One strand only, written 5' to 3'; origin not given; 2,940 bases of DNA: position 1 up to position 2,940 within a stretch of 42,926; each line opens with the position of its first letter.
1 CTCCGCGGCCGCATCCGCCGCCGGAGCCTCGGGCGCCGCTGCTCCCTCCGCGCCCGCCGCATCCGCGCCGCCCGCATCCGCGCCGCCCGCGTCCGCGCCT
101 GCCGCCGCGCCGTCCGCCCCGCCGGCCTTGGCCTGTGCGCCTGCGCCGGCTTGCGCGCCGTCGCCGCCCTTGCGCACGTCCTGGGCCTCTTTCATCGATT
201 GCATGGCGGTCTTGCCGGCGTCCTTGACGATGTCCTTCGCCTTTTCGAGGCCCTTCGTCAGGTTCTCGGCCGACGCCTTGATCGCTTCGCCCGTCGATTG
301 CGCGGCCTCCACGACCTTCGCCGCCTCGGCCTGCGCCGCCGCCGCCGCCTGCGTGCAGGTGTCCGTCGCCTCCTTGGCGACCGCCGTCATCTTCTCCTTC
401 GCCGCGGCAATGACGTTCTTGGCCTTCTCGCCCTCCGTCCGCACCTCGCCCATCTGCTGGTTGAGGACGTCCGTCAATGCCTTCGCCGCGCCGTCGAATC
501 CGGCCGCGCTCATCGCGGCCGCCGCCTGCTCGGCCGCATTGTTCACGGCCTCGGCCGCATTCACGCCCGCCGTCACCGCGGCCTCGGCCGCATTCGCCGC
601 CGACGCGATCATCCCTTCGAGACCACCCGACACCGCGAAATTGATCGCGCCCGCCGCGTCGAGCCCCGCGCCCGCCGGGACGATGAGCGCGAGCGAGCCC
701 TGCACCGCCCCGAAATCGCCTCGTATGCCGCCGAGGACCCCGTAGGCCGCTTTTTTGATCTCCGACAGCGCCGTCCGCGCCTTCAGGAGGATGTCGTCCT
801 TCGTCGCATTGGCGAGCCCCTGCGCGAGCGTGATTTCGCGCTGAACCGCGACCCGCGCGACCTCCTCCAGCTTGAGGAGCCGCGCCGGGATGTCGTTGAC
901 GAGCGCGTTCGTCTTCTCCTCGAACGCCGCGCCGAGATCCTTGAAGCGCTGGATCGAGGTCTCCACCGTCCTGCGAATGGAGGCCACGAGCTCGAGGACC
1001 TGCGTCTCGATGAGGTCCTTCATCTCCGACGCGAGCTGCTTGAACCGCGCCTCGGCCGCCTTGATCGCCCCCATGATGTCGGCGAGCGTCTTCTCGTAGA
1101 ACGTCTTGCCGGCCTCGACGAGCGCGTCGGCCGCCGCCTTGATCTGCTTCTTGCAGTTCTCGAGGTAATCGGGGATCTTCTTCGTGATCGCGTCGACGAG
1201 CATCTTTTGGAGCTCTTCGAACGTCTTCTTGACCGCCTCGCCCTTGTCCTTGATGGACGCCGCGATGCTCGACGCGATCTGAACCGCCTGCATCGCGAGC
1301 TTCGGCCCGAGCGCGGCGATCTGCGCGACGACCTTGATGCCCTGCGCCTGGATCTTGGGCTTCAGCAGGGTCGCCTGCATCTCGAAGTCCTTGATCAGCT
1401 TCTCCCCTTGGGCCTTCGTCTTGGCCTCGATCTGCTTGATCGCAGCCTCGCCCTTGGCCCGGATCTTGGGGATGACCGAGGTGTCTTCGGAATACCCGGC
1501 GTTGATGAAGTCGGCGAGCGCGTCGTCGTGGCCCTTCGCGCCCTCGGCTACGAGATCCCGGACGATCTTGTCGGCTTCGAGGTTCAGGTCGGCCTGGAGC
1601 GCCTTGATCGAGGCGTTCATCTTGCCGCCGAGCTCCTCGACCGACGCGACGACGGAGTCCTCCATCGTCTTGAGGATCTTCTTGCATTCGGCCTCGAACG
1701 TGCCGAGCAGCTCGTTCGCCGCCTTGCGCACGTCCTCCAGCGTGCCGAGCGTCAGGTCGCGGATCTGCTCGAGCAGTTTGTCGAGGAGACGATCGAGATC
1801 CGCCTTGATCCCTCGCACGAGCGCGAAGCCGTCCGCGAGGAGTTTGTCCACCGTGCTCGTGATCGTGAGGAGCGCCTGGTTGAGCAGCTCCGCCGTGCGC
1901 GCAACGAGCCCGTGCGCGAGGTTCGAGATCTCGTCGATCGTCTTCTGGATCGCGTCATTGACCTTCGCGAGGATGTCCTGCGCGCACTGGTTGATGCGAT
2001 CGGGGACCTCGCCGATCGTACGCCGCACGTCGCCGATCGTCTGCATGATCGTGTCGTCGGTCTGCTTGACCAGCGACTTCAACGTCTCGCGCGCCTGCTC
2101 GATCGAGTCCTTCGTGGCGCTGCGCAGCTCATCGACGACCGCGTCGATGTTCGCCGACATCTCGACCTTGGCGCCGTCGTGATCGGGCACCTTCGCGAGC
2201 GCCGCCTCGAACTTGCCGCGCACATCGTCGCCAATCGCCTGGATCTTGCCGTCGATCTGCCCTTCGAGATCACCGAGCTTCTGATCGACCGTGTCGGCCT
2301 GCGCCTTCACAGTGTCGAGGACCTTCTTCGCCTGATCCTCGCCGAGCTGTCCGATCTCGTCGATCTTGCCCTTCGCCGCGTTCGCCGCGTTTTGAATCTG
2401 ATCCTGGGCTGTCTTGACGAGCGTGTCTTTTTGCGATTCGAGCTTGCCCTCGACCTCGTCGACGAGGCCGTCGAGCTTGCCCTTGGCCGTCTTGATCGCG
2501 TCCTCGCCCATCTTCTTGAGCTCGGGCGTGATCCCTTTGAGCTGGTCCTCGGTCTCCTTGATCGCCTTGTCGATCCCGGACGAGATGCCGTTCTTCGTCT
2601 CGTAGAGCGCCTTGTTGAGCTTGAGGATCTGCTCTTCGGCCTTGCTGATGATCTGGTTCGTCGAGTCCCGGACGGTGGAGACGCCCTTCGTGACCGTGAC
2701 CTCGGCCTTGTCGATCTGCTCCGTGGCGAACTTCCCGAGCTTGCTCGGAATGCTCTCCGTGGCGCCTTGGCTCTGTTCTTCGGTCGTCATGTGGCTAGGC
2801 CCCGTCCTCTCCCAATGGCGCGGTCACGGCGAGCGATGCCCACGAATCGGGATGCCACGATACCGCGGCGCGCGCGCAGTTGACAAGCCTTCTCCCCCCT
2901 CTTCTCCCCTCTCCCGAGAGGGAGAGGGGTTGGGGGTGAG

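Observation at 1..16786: T6SS core lacks clpV, vgrG and PAAR; a >=930-aa coiled-coil protein sits in the clpV/vgrG slot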

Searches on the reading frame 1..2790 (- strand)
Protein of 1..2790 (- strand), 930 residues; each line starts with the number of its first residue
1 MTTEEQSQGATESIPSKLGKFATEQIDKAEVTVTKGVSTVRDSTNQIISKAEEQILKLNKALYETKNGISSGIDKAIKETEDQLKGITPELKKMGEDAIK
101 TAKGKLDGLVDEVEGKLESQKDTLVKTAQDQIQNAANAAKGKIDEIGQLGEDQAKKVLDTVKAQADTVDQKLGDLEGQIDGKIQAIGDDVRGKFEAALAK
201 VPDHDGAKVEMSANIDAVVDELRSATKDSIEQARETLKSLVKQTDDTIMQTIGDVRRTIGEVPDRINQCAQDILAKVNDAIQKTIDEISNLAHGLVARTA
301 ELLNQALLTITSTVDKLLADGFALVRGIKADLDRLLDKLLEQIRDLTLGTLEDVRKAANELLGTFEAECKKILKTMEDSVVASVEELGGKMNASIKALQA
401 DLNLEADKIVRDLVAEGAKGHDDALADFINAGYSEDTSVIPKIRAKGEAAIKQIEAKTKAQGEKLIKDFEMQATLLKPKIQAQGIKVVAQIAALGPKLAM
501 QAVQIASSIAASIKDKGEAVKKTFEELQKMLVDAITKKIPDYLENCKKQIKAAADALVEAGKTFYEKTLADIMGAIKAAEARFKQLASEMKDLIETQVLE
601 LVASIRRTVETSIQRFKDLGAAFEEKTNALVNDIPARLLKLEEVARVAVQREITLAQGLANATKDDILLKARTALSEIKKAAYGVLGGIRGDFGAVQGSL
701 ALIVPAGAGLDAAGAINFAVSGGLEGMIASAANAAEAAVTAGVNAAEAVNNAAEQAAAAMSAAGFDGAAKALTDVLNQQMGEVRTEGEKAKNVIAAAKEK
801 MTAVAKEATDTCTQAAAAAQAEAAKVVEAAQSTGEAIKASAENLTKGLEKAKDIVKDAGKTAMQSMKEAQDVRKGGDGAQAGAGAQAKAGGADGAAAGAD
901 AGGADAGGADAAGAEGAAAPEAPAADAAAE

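Call 8: search_protein_families(library=pfam, proteins=[window:1-2790:-], max_evalue=0.01)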
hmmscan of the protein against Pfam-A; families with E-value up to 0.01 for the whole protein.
window:1-2790:- (930 aa): 6 families
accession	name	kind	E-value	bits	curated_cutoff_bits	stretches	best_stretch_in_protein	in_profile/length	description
PF01442.23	Apolipoprotein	-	3.1e-15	56.8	90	2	154-296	35-182/190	Apolipoprotein A1/A4/E domain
PF04513.17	Baculo_PEP_C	-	1.3e-06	29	38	0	479-550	24-94/140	Baculovirus polyhedron envelope protein, PEP, C terminus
PF09769.14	ApoO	-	0.001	19.4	31.4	0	31-86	14-69/131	Apolipoprotein O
PF07464.16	ApoLp-III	-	0.0022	18.6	36.3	1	219-301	38-116/146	Apolipophorin-III precursor (apoLp-III)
PF20649.3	COG5_C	-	0.0046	17.4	24.7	1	215-314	7-94/186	Conserved oligomeric Golgi complex subunit 5, C-terminal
PF01031.25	Dynamin_M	-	0.0047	16.6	28.5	1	525-615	65-156/287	Dynamin central region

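Call 13: find_homologous_proteins(query=window:1-2790:-)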
Query window:1-2790:-: 8000 candidates shared short words with the query, none scored E <= 0.001.

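Call 22: search_solved_structures(query=window:172-2790:-, max_evalue=1)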
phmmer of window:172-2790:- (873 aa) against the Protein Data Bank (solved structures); distinct sequences matched with E-value up to 1: 3.
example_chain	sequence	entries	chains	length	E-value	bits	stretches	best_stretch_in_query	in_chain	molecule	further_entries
9hx4_F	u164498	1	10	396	0.23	13.3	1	47-200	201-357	Apolipoprotein A-IV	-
3s84_A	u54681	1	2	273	0.27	13.1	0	41-194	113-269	Apolipoprotein A-IV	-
2g3b_A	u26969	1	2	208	0.33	12.8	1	747-838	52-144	putative TetR-family transcriptional regulator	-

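Call 23: search_protein_families(library=ncbifam, proteins=[window:1-2790:-], max_evalue=0.01)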
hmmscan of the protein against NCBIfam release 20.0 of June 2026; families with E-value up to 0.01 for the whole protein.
window:1-2790:- (930 aa): 4 families
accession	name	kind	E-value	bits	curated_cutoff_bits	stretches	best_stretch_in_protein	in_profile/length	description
TIGR04527.1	mycoplas_twoTM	subfamily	6e-05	22.8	125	0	487-567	101-158/248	MG_279/MG_280 family protein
NF047516.1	LA_3659_fam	equivalog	0.00015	21.5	36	1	336-412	122-197/221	LA_3659 family protein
NF047514.1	SpiroCoCo_N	equivalog_domain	0.00015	21.5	75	1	336-412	122-197/221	SpiroCoCo family coiled-coil protein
NF033917.0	antiphage_ZorA_4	subfamily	0.0031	16.5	500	0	307-404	132-224/413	anti-phage ZorAB system protein ZorA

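Call 35: search_protein_representatives(protein=window:172-2790:-)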
Query: 873 residues. Proteins with E-value up to 0.001 (for the whole library): 32; up to 1e-10: 20; up to 1e-30: 11. The best 32 are listed.
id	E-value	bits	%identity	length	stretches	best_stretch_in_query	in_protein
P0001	9.8e-79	282.4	28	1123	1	14-868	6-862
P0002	1.4e-73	265.3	85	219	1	1-165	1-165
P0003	2.1e-64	235.0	26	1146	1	19-870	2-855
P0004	7.3e-62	226.6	24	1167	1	20-867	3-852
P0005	1.4e-50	189.3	45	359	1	196-415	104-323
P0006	5.6e-47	177.4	26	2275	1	5-640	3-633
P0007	1.9e-44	169.0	24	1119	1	14-867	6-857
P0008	9.8e-43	163.4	25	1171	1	7-676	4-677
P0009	8.6e-42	160.3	27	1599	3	10-620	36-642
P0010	1.4e-31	126.5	28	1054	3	291-619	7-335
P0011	5.8e-31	124.5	82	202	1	560-641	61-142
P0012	4.3e-29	118.3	30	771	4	416-712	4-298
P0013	3.2e-26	108.8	63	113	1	144-232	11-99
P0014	8.5e-22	94.2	90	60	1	530-589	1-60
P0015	2.9e-21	92.4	61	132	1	104-188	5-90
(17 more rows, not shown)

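Call 37: find_encoding_contigs(protein=P0001, flank=10000, max_places=4)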
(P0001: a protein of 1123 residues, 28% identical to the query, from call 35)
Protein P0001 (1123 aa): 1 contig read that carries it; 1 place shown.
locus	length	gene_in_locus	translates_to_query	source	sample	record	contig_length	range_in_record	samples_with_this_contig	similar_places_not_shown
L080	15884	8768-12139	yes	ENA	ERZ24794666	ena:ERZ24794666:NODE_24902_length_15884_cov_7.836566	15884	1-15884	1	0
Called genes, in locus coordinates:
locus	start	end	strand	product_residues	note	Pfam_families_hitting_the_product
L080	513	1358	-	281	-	PF00239:Resolvase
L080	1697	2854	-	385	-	-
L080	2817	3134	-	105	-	-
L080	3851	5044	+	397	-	PF00890:FAD_binding_2 (weak), PF01266:DAO (weak), PF01494:FAD_binding_3, PF07992:Pyr_redox_2 (weak), PF12831:FAD_oxidored, PF13450:NAD_binding_8 (weak), PF22578:GGR_cat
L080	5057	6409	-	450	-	PF04055:Radical_SAM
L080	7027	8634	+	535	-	-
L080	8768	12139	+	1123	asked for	PF01442:Apolipoprotein (faint), PF07464:ApoLp-III (faint), PF01031:Dynamin_M (faint), PF04513:Baculo_PEP_C (faint)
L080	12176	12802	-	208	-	-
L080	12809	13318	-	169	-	-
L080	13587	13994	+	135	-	-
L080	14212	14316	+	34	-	-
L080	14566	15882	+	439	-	?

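Call 38: find_encoding_contigs(protein=P0008, flank=10000, max_places=4)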
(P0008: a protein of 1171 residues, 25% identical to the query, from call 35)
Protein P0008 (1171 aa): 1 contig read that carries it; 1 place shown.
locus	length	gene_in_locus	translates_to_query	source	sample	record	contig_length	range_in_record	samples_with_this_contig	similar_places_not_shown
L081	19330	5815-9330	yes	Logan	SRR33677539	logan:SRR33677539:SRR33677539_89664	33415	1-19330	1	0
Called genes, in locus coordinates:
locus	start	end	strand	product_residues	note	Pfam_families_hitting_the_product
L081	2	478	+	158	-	?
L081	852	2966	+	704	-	PF00854:PTR2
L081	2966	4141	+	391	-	-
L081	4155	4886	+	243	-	PF03466:LysR_substrate (weak), PF01547:SBP_bac_1, PF13531:SBP_bac_11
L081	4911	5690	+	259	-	PF00528:BPD_transp_1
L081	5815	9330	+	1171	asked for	PF01442:Apolipoprotein (faint), PF04513:Baculo_PEP_C (faint)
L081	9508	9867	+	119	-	-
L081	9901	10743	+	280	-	PF00106:adh_short, PF08659:KR, PF13561:adh_short_C2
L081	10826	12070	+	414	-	-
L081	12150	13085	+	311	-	PF00291:PALP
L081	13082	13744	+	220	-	PF00175:NAD_binding_1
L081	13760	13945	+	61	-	-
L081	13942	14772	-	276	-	-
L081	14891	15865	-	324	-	PF27149:YdjY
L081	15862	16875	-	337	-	PF08100:Dimerisation, PF00891:Methyltransf_2, PF13489:Methyltransf_23 (weak), PF08242:Methyltransf_12 (weak)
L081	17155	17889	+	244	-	PF13428:TPR_14 (faint), PF14559:TPR_19 (faint), PF07719:TPR_2 (faint), PF13431:TPR_17 (faint), PF23914:TPR_CcmH_CycH (faint), PF13432:TPR_16 (weak)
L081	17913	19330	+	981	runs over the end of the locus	PF12770:CHAT (faint)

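Call 39: find_encoding_contigs(protein=P0006, flank=10000, max_places=4)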
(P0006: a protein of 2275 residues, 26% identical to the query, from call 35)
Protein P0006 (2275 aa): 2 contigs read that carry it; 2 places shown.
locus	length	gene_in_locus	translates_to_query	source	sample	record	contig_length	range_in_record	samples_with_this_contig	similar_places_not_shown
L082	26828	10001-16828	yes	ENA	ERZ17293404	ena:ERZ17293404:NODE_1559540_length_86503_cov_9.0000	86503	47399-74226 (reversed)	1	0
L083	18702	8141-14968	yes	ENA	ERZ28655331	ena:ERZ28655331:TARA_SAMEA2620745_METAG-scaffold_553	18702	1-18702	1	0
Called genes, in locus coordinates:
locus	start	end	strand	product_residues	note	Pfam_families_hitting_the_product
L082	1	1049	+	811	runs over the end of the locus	PF19957:EAD5, PF13424:TPR_12, PF24885:TPR_NPHP3, PF13424:TPR_12, PF17874:TPR_MalT, PF13424:TPR_12, PF24885:TPR_NPHP3, PF13424:TPR_12, +8 more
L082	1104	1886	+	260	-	-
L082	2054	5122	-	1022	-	PF11617:Cu-binding_MopE (weak), PF07602:DUF1565 (weak), PF05048:NosD (weak), PF13229:Beta_helix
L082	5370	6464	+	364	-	PF03781:FGE-sulfatase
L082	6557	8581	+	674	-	PF00932:LTD (weak), PF08757:CotH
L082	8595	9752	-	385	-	-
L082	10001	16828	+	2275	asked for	PF01442:Apolipoprotein (weak)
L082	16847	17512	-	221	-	PF00265:TK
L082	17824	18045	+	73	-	PF11197:DUF2835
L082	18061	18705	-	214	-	PF01706:FliG_C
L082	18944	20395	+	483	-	PF00069:Pkinase, PF03109:ABC1 (faint), PF07714:PK_Tyr_Ser-Thr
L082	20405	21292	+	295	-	-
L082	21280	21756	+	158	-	-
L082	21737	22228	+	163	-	PF02870:Methyltransf_1N, PF01035:DNA_binding_1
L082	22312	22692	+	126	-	-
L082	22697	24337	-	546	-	-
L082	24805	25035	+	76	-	-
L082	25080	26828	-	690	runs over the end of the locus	PF13517:FG-GAP_3, PF13517:FG-GAP_3, PF14559:TPR_19, PF23914:TPR_CcmH_CycH, PF13414:TPR_11 (weak), PF00515:TPR_1 (weak), PF07719:TPR_2 (weak), PF13432:TPR_16 (weak), +14 more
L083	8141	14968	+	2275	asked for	PF01442:Apolipoprotein (weak)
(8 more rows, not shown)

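Call 40: find_encoding_contigs(protein=P0009, flank=10000, max_places=4)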
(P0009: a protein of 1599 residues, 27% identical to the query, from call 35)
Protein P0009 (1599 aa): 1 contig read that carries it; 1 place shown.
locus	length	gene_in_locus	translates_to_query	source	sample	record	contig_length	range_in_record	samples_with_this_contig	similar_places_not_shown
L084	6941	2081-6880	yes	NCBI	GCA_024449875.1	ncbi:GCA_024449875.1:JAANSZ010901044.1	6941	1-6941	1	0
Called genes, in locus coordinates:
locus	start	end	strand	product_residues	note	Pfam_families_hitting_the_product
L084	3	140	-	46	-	?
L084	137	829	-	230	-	PF03466:LysR_substrate (weak), PF12849:PBP_like_2, PF01547:SBP_bac_1, PF13531:SBP_bac_11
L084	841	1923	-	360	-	PF01381:HTH_3, PF13560:HTH_31, PF12727:PBP_like, PF13531:SBP_bac_11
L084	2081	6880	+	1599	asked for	PF01442:Apolipoprotein (weak), PF17802:SpaA (faint), PF00691:OmpA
